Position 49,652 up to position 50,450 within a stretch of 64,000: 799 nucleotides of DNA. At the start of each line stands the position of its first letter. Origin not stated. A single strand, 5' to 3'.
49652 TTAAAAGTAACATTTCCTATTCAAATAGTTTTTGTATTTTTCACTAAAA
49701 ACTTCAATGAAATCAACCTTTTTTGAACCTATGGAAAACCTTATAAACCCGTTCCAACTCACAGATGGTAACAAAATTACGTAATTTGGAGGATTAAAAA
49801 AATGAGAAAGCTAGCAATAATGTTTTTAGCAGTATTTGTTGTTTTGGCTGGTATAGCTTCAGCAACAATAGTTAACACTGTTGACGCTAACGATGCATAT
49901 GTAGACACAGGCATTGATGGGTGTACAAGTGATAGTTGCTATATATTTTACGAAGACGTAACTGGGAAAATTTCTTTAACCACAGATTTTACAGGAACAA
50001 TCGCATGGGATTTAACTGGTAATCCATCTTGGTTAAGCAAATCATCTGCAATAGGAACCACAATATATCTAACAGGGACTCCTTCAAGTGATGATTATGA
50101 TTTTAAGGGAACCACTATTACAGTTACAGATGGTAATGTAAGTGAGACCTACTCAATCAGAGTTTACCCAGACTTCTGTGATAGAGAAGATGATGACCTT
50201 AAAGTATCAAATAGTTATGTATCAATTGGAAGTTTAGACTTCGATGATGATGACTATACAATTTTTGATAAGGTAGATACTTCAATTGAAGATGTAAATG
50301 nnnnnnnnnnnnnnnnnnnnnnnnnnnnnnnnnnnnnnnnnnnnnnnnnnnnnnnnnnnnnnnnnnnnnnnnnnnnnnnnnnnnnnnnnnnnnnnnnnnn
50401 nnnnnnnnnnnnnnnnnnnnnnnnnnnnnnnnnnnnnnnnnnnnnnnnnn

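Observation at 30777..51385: Roughly 20 kb locus dominated by secreted and surface proteins with shared domain modules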

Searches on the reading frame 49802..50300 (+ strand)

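Call 83: search_protein_families(library=pfam, proteins=[window:49802-50300:+], max_evalue=1)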
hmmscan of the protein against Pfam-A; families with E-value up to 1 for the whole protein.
window:49802-50300:+ (166 aa): 3 families
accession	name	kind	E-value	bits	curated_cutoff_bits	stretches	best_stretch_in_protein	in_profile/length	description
PF13004.13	BACON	-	0.055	13.9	25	1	69-121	3-58/61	Putative binding domain, N-terminal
PF19190.6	BACON_2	-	0.069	13.5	25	1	56-117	22-87/94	Viral BACON domain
PF05345.18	He_PIG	-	0.16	12.9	24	1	58-121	28-95/96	Putative Ig domain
